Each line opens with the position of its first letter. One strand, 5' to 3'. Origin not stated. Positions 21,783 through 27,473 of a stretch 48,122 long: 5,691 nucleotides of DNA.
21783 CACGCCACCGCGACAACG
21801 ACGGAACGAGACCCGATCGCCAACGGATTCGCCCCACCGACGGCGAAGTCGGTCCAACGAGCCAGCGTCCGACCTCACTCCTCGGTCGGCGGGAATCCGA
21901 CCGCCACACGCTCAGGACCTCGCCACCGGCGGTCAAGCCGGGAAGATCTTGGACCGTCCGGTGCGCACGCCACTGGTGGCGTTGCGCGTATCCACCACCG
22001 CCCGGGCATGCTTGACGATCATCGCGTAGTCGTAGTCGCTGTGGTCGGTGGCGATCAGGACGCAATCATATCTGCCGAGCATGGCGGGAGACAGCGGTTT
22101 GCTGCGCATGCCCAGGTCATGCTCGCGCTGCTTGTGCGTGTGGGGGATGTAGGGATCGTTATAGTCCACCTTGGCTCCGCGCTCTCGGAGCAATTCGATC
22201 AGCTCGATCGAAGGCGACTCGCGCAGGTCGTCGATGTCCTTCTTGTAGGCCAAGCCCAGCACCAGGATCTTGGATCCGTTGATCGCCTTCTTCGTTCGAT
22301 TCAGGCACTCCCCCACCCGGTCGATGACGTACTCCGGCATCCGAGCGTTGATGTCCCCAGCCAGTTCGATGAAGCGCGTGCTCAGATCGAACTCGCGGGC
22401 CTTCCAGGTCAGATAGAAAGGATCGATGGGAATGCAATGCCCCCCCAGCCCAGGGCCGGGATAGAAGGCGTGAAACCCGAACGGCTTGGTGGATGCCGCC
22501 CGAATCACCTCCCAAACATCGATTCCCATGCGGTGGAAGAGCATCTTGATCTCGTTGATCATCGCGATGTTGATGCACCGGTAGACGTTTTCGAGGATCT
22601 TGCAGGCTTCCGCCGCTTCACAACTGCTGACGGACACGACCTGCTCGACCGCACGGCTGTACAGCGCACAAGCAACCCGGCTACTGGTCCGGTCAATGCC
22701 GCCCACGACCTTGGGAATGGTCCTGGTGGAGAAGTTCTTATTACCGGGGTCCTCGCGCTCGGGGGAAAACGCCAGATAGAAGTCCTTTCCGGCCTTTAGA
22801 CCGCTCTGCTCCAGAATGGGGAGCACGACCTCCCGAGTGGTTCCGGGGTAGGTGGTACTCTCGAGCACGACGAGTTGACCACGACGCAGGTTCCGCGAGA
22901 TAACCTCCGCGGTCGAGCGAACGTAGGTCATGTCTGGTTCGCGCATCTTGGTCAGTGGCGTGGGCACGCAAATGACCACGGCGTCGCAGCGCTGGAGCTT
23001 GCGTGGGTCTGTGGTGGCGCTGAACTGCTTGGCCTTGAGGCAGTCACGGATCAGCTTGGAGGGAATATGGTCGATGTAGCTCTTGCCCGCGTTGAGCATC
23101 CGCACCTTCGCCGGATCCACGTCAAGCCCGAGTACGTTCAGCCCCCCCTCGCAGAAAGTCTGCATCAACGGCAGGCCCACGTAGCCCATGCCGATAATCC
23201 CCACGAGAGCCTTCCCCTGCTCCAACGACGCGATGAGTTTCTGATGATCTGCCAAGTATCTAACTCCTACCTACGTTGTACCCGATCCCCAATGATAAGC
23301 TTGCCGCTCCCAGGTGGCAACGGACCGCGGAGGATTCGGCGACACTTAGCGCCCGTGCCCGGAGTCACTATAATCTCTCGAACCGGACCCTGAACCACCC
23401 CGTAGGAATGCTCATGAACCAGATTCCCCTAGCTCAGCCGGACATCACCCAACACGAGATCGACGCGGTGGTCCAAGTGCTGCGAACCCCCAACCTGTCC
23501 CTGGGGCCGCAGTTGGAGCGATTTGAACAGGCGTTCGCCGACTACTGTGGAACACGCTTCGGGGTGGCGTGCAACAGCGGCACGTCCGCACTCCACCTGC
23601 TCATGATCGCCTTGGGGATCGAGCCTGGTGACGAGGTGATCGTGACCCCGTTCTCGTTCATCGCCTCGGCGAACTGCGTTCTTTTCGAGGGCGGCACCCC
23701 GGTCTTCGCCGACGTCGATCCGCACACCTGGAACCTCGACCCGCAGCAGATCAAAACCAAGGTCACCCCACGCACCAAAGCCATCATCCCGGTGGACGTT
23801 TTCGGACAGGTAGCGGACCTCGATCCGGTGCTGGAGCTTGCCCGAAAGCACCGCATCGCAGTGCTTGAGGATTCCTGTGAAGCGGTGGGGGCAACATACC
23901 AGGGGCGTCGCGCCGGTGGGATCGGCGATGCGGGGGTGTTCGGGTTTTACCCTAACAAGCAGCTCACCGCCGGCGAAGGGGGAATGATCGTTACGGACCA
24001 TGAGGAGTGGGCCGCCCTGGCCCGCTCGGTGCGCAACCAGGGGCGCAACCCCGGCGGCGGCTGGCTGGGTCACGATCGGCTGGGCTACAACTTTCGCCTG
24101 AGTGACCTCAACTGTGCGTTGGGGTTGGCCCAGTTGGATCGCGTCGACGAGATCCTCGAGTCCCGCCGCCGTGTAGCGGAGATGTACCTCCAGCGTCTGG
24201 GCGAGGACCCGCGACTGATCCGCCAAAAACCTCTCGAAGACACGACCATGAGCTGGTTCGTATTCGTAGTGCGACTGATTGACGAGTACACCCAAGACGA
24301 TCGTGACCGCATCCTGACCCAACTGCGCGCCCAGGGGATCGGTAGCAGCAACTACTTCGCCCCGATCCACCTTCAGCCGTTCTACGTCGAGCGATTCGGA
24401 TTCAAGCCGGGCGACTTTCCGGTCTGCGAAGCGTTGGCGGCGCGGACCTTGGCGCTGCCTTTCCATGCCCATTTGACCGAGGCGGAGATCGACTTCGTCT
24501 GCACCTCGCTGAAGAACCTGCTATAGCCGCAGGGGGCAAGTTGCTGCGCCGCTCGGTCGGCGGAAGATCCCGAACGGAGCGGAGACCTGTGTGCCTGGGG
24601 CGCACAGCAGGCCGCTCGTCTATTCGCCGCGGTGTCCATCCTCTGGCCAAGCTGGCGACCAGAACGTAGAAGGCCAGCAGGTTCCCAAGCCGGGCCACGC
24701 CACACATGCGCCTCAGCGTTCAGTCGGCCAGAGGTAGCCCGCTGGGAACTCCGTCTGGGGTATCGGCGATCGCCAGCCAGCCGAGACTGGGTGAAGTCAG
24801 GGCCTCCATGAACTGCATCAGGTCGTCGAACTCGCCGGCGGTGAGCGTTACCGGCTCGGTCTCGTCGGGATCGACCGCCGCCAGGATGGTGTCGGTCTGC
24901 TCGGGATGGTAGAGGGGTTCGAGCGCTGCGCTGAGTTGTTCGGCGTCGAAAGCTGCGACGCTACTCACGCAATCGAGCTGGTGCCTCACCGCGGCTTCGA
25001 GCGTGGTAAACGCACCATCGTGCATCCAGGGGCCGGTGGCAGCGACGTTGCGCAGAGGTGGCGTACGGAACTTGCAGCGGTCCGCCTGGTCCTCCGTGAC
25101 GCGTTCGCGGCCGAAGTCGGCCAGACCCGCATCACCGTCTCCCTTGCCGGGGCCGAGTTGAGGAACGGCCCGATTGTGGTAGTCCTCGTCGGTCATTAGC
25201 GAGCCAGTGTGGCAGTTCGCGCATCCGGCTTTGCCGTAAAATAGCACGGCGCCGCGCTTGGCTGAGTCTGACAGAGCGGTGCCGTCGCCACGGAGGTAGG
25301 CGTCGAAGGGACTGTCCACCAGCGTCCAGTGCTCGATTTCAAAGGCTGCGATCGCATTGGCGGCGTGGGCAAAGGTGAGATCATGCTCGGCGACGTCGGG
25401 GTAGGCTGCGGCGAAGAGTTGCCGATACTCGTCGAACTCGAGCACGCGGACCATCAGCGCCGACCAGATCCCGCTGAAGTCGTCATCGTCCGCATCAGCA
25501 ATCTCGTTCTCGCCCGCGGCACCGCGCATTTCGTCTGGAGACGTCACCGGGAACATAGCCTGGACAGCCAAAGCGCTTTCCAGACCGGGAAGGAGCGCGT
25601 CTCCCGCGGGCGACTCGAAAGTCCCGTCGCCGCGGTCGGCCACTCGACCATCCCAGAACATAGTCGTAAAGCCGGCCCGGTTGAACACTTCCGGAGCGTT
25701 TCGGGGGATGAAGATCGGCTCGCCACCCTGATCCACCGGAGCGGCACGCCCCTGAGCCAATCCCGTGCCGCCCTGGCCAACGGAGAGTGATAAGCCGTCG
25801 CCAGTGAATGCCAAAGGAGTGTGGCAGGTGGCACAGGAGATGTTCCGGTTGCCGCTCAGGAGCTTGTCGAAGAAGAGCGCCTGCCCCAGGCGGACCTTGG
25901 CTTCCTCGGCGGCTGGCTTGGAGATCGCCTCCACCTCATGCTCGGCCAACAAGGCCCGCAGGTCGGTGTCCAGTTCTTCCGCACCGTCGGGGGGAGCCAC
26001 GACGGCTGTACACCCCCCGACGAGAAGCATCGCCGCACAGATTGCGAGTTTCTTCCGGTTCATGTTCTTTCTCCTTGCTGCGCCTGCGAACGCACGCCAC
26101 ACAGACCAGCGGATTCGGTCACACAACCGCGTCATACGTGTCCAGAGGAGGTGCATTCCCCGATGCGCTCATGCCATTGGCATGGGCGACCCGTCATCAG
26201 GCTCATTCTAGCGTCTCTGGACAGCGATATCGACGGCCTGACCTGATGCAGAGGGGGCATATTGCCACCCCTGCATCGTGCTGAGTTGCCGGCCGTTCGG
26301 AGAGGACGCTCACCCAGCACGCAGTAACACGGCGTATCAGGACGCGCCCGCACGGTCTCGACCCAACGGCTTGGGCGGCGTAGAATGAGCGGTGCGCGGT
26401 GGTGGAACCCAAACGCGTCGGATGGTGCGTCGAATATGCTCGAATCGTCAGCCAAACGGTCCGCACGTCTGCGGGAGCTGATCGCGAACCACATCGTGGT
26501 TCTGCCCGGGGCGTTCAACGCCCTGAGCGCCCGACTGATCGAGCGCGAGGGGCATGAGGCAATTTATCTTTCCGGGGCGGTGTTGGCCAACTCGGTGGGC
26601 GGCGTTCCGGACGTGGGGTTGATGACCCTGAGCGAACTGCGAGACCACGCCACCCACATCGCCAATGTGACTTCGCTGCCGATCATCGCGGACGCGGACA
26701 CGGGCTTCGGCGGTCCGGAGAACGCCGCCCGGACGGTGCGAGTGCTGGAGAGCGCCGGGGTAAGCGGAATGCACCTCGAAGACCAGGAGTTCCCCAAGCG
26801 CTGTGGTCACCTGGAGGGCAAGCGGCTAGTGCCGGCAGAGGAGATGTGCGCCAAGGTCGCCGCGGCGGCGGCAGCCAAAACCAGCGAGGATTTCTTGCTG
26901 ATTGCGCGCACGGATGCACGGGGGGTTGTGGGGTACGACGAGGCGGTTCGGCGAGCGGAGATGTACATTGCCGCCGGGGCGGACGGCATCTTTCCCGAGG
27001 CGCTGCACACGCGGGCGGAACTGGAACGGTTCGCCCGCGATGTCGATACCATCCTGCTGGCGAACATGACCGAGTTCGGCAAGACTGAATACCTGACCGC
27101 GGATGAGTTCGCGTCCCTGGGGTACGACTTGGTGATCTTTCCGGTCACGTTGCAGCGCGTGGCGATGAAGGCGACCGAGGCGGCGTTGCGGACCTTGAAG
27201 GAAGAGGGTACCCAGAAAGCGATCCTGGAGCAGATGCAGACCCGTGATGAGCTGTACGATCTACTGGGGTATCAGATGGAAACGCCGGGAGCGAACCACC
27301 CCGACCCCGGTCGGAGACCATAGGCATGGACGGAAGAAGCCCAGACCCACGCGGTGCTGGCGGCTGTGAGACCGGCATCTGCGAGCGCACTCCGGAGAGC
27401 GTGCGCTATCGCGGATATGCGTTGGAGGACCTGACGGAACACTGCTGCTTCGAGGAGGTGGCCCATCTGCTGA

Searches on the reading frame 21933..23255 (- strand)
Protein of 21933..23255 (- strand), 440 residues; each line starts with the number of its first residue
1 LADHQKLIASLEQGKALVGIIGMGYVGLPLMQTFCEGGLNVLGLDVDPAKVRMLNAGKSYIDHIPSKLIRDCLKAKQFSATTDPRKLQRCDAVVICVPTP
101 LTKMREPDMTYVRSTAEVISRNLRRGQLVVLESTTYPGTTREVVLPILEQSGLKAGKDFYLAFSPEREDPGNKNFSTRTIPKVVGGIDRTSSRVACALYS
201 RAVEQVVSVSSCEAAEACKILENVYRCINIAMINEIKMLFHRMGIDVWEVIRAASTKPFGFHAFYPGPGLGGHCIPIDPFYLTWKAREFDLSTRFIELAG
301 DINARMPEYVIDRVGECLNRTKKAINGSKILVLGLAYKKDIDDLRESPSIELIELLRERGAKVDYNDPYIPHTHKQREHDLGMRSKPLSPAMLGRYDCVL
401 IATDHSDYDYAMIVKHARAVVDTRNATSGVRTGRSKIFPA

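Call 7: search_protein_families(library=pfam, proteins=[window:21933-23255:-], max_evalue=0.001)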
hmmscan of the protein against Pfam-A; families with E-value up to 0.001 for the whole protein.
window:21933-23255:- (440 aa): 4 families
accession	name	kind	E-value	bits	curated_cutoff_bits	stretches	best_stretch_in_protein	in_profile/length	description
PF03721.20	UDPG_MGDP_dh_N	-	1.4e-45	155.6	27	1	18-193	3-181/187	UDP-glucose/GDP-mannose dehydrogenase family, NAD binding domain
PF00984.24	UDPG_MGDP_dh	-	6.6e-31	106.7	25.4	1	213-304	1-93/94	UDP-glucose/GDP-mannose dehydrogenase family, central domain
PF03720.21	UDPG_MGDP_dh_C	-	1.2e-24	87.1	30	1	331-427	1-101/103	UDP-glucose/GDP-mannose dehydrogenase family, UDP binding domain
PF03446.21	NAD_binding_2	-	5.2e-06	27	21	1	18-144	2-104/161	NAD binding domain of 6-phosphogluconate dehydrogenase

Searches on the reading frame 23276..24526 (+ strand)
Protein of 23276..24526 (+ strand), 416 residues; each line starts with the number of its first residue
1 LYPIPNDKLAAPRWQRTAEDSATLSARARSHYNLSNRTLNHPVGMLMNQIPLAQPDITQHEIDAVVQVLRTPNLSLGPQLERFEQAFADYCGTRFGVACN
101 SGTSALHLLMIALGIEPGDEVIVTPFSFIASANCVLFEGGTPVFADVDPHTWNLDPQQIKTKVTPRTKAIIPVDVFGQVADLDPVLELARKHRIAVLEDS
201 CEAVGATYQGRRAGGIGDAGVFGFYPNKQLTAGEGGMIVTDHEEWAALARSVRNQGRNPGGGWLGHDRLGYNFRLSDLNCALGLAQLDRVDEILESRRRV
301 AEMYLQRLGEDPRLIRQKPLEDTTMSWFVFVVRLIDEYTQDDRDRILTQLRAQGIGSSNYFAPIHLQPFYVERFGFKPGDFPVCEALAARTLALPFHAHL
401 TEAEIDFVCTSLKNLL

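Call 7: search_protein_families(library=pfam, proteins=[window:23276-24526:+], max_evalue=0.001)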
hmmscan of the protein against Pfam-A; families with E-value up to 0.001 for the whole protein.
window:23276-24526:+ (416 aa): 4 families
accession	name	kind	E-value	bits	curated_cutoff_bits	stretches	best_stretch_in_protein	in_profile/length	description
PF01041.23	DegT_DnrJ_EryC1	-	1.8e-120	402.9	19.8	1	56-412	2-359/360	DegT/DnrJ/EryC1/StrS aminotransferase family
PF00155.27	Aminotran_1_2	-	4.1e-07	29.9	19.7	1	63-199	28-185/361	Aminotransferase class I and II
PF01053.26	Cys_Met_Meta_PP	-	3.3e-06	26.3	27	1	78-205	52-179/381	Cys/Met metabolism PLP-dependent enzyme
PF01212.27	Beta_elim_lyase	-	0.00019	21.3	27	1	78-207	32-176/288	Beta-eliminating lyase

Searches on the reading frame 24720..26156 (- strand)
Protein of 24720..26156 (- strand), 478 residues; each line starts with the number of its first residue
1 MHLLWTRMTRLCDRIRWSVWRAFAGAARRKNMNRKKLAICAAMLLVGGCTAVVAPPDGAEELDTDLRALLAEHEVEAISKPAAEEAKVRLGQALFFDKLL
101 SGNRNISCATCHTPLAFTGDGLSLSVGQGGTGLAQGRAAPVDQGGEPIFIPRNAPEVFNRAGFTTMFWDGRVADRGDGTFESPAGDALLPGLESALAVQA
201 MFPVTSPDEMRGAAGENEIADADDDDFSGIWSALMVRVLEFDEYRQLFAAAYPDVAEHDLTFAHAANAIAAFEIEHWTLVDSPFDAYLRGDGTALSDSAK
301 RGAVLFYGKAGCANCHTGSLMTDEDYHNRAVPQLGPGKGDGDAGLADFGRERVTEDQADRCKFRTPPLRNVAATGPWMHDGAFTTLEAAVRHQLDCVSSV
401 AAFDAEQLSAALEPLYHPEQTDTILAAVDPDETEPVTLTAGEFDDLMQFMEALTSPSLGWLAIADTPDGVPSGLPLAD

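Call 7: search_protein_families(library=pfam, proteins=[window:24720-26156:-], max_evalue=0.001)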
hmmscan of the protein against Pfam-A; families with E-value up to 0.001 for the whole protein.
window:24720-26156:- (478 aa): 1 family
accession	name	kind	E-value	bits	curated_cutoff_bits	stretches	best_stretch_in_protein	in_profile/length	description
PF03150.19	CCP_MauG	-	3.7e-39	135.2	25.6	1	85-291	1-147/149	Di-haem cytochrome c peroxidase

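Call 86: search_protein_families(library=ncbifam, proteins=[window:24720-26156:-], max_evalue=0.001)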
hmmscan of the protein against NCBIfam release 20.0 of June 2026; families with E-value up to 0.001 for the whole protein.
window:24720-26156:- (478 aa): 6 families
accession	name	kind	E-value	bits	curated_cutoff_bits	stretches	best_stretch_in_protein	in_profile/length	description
TIGR03981.2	SAM_quin_mod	hypoth_equivalog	3.1e-82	276.6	340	1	59-453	15-411/411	His-Xaa-Ser system-associated MauG-like protein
TIGR04039.1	MXAN_0977_Heme2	hypoth_equivalog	1.8e-41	142.3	362.85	2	236-455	110-323/336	MbnH family di-heme enzyme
TIGR03791.1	TTQ_mauG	equivalog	1.7e-38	132.5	443.85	1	86-395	4-246/291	tryptophan tryptophylquinone biosynthesis enzyme MauG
NF052341.1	hydrazine_gamma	equivalog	1e-07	31.3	625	0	289-390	187-308/339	hydrazine synthase subunit gamma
NF040606.1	CytoC_perox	subfamily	0.00015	21.1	150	0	354-387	417-450/524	di-heme-cytochrome C peroxidase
TIGR04484.1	thiosulf_SoxA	equivalog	0.00026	20.4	110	0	80-113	100-131/212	sulfur oxidation c-type cytochrome SoxA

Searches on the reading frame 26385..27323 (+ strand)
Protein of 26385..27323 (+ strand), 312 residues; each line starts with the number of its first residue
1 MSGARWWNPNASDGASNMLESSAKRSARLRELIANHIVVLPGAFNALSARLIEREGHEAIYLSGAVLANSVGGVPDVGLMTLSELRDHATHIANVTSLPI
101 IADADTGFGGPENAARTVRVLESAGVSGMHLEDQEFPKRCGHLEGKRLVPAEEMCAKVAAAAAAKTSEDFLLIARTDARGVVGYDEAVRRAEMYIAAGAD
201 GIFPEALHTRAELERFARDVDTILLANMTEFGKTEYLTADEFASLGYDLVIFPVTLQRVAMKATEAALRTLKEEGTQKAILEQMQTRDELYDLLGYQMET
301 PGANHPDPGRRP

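Call 8: search_protein_families(library=pfam, proteins=[window:26385-27323:+], max_evalue=0.001)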
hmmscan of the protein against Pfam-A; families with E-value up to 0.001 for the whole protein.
window:26385-27323:+ (312 aa): 2 families
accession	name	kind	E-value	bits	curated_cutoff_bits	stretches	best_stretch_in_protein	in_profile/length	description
PF13714.12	PEP_mutase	-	1.1e-52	179.4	31.5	1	29-270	1-238/240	Phosphoenolpyruvate phosphomutase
PF00463.27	ICL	-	5.8e-15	55.2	26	1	87-181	138-236/526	Isocitrate lyase family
